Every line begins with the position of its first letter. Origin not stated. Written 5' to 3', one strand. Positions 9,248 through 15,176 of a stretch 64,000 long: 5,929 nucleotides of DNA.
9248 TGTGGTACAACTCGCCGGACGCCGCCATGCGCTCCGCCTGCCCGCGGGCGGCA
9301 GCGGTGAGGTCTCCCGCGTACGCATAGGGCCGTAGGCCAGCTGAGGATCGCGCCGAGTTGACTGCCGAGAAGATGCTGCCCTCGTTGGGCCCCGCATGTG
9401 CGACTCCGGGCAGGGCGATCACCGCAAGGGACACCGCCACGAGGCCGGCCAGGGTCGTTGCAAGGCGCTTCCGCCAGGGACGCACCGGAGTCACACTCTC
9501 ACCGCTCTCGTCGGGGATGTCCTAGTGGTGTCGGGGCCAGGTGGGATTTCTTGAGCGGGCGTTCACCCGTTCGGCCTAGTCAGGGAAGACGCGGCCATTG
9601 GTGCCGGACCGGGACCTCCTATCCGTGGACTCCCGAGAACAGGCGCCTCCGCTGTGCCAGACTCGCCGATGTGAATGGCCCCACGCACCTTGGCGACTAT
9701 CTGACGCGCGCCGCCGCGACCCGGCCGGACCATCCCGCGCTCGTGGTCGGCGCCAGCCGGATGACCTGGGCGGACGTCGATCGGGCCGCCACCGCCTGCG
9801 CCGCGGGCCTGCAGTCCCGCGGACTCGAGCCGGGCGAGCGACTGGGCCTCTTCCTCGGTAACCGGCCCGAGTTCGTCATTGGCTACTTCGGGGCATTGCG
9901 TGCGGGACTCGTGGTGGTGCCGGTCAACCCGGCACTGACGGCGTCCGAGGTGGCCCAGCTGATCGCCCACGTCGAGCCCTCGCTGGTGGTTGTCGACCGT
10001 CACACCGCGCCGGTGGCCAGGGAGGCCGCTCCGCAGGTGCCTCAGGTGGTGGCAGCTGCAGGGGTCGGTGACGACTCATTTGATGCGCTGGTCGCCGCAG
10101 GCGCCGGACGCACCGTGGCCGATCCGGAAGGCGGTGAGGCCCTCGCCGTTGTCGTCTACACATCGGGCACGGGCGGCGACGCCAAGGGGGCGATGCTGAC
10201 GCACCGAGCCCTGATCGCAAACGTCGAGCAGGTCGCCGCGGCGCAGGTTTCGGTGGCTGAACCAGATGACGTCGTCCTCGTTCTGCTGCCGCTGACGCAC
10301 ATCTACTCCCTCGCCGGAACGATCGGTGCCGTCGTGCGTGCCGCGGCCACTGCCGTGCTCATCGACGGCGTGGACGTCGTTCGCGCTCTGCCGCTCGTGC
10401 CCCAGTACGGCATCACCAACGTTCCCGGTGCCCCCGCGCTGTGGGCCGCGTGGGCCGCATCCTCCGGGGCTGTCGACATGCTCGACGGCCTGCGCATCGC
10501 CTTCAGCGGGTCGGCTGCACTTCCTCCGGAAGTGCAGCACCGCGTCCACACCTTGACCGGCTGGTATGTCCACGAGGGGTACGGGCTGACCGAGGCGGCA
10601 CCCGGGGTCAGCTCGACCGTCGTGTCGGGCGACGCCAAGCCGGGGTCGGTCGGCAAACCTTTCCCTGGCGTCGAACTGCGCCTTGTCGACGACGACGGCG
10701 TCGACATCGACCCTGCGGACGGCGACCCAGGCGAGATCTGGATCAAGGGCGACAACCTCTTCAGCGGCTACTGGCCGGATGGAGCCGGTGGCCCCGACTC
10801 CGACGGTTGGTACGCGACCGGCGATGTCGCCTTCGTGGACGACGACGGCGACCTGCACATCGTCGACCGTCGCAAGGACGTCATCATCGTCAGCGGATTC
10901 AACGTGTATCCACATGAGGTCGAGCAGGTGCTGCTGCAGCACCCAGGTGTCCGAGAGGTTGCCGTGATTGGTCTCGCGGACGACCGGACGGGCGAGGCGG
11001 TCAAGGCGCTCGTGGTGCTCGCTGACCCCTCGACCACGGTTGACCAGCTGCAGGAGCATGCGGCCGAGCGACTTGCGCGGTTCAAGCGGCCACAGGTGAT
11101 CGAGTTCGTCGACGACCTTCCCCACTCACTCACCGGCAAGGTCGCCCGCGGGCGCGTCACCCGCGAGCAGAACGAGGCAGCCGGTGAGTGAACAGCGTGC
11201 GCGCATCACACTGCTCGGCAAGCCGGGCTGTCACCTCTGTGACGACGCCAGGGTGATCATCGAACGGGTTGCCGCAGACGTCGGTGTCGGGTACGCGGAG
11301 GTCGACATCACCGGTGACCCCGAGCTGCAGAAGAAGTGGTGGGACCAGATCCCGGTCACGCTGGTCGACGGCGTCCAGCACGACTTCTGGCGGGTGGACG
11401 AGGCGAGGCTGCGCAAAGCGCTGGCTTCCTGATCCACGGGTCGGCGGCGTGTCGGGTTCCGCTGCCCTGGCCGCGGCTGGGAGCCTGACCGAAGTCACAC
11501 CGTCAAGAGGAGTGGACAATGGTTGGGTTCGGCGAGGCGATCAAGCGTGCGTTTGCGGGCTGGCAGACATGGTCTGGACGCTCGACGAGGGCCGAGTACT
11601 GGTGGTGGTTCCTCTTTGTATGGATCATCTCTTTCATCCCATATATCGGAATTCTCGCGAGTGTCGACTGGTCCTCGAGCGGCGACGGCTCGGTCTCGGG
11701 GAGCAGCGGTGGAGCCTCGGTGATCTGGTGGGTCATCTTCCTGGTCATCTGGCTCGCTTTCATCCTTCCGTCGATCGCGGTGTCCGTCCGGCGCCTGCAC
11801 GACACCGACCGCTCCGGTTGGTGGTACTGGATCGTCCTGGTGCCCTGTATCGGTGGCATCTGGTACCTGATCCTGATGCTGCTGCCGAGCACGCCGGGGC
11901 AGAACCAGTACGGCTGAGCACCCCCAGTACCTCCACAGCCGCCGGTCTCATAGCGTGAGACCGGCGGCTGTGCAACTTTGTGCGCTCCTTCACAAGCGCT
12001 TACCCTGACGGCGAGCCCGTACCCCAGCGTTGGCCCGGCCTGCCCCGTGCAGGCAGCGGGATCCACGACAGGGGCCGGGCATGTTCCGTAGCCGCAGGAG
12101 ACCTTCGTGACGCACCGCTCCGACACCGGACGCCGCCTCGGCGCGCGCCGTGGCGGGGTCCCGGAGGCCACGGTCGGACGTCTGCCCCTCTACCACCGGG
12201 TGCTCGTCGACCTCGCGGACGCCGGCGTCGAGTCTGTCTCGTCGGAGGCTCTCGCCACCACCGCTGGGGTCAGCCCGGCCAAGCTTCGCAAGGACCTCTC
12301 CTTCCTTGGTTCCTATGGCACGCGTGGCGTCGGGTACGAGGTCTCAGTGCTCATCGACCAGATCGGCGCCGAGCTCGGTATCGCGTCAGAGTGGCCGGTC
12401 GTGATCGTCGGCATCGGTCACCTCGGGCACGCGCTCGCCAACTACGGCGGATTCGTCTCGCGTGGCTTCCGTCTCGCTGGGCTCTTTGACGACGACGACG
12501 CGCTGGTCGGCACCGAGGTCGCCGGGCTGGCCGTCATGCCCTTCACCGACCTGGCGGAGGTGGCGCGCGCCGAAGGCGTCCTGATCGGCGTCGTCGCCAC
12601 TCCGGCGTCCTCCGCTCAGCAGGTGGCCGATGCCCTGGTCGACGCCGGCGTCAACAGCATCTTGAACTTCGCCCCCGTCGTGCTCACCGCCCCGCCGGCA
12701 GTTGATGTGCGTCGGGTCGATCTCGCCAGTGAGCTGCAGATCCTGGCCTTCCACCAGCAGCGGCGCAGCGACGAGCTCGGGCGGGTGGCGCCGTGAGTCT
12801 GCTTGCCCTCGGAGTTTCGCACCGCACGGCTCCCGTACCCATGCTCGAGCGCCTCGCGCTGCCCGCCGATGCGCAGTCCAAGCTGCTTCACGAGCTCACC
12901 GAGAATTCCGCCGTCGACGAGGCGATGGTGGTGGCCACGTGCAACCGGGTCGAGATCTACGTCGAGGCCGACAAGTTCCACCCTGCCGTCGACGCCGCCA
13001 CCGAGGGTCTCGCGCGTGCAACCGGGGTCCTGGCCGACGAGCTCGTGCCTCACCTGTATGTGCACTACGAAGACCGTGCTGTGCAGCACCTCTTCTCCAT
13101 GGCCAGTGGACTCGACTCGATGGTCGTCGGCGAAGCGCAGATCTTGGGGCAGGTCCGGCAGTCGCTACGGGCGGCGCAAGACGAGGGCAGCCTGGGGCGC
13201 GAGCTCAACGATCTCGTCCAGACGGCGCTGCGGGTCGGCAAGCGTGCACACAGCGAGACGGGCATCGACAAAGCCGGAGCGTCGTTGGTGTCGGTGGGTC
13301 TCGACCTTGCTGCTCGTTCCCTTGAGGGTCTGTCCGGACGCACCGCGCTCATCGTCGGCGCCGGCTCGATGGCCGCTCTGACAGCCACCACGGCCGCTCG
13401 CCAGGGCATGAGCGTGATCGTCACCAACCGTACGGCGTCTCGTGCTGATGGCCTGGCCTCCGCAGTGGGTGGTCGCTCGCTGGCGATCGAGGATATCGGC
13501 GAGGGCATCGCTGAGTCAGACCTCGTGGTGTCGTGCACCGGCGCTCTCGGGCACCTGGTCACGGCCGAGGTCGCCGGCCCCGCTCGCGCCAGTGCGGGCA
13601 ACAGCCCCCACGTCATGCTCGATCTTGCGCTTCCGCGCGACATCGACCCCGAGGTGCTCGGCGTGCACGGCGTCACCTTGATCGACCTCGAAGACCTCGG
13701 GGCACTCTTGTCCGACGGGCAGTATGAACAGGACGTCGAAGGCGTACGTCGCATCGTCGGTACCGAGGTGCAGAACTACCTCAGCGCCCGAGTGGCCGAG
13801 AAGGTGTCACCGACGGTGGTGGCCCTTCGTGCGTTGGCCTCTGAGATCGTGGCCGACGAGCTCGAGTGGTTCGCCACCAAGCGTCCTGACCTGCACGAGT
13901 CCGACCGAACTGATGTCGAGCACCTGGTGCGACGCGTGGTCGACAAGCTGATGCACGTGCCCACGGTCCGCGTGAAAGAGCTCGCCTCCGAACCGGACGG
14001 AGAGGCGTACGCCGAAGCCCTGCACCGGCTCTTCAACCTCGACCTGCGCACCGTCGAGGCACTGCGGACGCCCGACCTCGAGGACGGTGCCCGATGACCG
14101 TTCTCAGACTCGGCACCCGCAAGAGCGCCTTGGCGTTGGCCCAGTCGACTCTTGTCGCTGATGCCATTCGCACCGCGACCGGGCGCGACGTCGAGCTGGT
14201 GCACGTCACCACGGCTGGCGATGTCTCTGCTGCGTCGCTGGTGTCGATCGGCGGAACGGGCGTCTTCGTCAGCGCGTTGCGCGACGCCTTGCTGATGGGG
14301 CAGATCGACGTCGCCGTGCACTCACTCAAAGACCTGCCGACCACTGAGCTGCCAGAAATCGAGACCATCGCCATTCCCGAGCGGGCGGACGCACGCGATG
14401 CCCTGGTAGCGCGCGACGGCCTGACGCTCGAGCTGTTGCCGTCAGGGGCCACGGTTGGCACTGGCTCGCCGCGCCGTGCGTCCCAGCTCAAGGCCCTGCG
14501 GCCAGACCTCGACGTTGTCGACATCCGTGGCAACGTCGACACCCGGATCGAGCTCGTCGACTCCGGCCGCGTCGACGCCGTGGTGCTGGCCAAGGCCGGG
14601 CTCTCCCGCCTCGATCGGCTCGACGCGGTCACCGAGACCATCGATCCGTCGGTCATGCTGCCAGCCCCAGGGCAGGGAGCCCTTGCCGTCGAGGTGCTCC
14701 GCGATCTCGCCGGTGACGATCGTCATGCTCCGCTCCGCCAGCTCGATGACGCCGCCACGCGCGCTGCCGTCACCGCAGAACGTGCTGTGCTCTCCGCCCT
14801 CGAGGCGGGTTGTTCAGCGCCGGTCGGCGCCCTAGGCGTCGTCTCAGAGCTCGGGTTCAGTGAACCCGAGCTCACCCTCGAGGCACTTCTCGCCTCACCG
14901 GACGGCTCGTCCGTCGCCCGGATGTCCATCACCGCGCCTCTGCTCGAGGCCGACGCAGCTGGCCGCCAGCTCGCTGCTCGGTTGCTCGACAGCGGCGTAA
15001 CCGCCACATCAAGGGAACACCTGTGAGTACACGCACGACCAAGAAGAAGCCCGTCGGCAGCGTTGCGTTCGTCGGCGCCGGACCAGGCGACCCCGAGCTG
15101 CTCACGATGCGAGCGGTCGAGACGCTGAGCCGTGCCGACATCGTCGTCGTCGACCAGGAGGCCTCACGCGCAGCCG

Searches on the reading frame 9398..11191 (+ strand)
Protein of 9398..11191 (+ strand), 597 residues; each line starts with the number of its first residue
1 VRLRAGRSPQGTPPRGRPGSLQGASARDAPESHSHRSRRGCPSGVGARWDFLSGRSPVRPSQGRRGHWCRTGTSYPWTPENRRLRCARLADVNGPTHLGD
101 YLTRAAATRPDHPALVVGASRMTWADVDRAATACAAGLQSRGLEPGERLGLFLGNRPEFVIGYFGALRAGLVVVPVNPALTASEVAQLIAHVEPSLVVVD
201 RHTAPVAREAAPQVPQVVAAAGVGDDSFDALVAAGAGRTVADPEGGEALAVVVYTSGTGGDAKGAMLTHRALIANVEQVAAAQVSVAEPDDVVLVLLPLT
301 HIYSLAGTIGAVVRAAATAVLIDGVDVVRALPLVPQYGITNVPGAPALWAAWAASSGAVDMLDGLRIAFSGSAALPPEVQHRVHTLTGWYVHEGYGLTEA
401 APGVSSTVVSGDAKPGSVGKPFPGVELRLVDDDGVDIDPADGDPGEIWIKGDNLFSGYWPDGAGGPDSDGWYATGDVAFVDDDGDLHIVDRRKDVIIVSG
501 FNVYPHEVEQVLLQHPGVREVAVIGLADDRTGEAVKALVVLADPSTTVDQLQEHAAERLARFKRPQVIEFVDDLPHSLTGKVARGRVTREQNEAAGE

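Call 61: search_protein_families(library=pfam, proteins=[window:9398-11191:+], max_evalue=0.0001)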
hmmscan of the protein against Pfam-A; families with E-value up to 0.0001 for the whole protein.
window:9398-11191:+ (597 aa): 2 families
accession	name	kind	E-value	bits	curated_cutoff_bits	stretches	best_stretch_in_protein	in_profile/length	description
PF00501.34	AMP-binding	-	1.4e-87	294.4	29.9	1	103-459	2-384/384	AMP-binding enzyme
PF13193.12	AMP-binding_C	-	6.4e-21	75.5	24.5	1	507-581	1-76/76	AMP-binding enzyme C-terminal domain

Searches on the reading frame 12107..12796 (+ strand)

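Call 61: search_protein_families(library=pfam, proteins=[window:12107-12796:+], max_evalue=0.0001)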
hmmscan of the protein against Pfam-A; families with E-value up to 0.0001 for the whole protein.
window:12107-12796:+ (229 aa): 3 families
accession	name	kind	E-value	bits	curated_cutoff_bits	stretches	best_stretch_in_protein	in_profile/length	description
PF06971.19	Put_DNA-bind_N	-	7.9e-18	64.7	27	1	18-65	2-49/49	Putative DNA-binding protein N-terminus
PF02629.25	CoA_binding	-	1.4e-17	64.7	22.3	1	95-191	3-97/97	CoA binding domain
PF01408.29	GFO_IDH_MocA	-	7.5e-05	23.8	24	0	98-186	3-91/120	Oxidoreductase family, NAD-binding Rossmann fold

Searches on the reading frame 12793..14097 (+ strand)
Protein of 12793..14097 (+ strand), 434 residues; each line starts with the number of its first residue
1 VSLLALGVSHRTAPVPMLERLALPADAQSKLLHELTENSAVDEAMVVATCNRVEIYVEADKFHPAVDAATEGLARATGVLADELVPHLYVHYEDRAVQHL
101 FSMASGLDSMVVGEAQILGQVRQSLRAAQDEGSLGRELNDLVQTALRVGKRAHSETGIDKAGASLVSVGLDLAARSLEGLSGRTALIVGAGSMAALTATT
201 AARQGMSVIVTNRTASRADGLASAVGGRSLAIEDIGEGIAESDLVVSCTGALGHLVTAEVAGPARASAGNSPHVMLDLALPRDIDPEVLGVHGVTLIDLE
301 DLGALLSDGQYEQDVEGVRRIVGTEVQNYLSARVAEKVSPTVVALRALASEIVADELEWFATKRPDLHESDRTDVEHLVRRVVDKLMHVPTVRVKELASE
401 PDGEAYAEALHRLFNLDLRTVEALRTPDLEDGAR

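Call 61: search_protein_families(library=pfam, proteins=[window:12793-14097:+], max_evalue=0.0001)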
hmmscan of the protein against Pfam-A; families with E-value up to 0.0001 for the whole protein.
window:12793-14097:+ (434 aa): 4 families
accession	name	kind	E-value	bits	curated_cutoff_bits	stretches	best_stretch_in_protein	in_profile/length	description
PF05201.20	GlutR_N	-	9.3e-51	172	27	1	6-156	1-151/151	Glutamyl-tRNAGlu reductase, N-terminal domain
PF01488.26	Shikimate_DH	-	4.2e-27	95.4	24.3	1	171-303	1-136/138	Shikimate / quinate 5-dehydrogenase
PF00745.25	GlutR_dimer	-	1.8e-22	79.9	22.9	1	318-416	2-99/99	Glutamyl-tRNAGlu reductase, dimerisation domain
PF02826.25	2-Hacid_dh_C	-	3.5e-05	23.7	25.1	1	176-248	30-98/178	D-isomer specific 2-hydroxyacid dehydrogenase, NAD binding domain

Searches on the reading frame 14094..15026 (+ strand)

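Call 61: search_protein_families(library=pfam, proteins=[window:14094-15026:+], max_evalue=0.0001)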
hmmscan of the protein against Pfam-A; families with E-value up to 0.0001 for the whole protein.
window:14094-15026:+ (310 aa): 2 families
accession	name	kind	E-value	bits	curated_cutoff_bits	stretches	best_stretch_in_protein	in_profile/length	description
PF01379.25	Porphobil_deam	-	3.2e-71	239.6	22.1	1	4-204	1-201/207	Porphobilinogen deaminase, dipyromethane cofactor binding domain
PF03900.20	Porphobil_deamC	-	3.1e-14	53.5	26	1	225-298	3-73/74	Porphobilinogen deaminase, C-terminal domain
